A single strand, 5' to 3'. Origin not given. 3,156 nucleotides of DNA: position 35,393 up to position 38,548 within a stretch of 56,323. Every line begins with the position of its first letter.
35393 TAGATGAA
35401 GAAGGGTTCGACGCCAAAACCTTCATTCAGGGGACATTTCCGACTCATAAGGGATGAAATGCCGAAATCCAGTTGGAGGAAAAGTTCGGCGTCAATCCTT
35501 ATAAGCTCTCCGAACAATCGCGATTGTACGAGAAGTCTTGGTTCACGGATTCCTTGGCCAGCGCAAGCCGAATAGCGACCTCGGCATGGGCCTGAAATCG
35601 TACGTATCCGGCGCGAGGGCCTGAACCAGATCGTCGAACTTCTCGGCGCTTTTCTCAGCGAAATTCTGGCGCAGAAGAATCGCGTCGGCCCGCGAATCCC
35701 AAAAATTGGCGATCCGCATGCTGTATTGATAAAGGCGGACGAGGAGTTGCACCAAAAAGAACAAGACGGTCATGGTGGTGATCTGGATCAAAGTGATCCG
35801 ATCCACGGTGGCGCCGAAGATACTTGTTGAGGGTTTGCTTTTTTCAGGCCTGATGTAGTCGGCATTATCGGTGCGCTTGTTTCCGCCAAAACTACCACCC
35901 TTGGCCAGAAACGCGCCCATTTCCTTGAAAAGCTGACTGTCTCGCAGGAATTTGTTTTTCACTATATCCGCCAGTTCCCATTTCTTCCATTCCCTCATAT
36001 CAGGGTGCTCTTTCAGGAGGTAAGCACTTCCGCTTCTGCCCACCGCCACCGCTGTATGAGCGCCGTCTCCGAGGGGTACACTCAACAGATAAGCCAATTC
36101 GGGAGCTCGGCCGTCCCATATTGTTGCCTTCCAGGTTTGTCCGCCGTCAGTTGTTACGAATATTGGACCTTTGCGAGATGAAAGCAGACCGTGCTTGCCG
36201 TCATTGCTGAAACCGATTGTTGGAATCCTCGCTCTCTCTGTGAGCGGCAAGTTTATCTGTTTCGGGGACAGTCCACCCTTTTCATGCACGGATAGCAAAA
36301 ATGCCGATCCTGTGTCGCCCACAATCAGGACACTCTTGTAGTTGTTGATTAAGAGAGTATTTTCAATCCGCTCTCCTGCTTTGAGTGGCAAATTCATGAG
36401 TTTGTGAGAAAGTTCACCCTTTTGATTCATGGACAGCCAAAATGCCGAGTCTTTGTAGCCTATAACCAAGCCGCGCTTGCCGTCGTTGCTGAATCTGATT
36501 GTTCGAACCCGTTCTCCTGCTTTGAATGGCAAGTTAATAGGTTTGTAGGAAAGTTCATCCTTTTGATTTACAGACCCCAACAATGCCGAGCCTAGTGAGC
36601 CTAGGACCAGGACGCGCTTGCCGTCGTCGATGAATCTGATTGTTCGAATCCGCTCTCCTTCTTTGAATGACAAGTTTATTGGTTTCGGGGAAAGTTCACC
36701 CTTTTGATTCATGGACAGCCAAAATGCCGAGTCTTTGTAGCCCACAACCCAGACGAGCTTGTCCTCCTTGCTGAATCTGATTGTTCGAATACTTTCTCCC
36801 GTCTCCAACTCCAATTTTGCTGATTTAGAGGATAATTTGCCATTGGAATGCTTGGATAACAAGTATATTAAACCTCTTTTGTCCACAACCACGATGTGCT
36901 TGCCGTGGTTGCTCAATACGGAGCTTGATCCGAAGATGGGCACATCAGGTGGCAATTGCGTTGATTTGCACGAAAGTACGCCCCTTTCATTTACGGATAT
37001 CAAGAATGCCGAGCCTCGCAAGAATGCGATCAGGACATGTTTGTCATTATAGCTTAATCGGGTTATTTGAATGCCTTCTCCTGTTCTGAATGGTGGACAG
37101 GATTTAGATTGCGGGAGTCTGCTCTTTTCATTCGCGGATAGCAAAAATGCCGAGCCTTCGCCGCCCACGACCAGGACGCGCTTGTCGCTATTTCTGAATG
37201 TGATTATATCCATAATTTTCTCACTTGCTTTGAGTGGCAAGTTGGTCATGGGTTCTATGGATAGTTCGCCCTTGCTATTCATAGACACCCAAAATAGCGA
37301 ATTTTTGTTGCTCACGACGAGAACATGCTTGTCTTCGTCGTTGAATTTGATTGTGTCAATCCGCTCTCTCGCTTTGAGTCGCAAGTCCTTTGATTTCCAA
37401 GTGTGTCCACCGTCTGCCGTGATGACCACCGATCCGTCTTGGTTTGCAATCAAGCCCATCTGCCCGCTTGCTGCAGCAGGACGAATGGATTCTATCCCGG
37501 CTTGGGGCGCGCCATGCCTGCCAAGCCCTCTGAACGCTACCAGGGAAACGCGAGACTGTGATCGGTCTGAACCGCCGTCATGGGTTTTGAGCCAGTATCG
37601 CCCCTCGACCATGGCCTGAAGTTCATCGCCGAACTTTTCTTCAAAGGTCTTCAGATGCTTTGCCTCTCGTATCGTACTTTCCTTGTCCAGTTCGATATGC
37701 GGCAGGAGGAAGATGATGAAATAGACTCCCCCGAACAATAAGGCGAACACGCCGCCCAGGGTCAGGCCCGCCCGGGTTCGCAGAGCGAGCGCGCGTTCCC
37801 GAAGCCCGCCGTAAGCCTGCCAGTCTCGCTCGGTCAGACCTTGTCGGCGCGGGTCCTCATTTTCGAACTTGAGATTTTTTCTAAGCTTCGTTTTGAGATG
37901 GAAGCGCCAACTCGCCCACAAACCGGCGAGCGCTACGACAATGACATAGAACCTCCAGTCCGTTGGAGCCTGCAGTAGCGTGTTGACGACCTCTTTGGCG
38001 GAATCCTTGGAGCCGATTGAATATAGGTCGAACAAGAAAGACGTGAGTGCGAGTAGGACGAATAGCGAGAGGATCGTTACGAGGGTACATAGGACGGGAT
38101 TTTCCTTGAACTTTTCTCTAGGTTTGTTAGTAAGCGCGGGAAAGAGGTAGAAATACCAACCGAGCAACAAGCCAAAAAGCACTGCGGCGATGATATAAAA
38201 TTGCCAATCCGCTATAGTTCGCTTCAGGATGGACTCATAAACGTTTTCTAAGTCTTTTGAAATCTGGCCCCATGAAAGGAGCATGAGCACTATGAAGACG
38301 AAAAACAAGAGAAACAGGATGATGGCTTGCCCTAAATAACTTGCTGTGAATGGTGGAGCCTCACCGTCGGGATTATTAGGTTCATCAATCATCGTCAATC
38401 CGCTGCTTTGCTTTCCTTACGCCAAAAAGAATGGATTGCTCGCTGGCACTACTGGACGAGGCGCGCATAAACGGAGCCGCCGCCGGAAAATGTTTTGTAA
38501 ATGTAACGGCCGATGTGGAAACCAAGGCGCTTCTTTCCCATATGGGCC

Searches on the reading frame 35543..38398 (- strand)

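Call 47: search_protein_families(library=pfam, proteins=[window:35543-38398:-], max_evalue=0.00001)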
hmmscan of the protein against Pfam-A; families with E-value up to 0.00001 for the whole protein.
window:35543-38398:- (951 aa): 3 families
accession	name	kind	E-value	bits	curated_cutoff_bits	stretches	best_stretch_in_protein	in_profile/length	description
PF21029.3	RMC1_N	-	7.9e-08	32.8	27.3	0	319-399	14-92/119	Regulator of MON1-CCZ1 complex, N-terminal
PF14870.12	PSII_BNR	-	2.9e-07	30.5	27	0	714-775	11-69/303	Photosynthesis system II assembly factor YCF48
PF15902.12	Sortilin-Vps10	-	7.4e-06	25.4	33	0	304-367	27-97/446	Sortilin, neurotensin receptor 3,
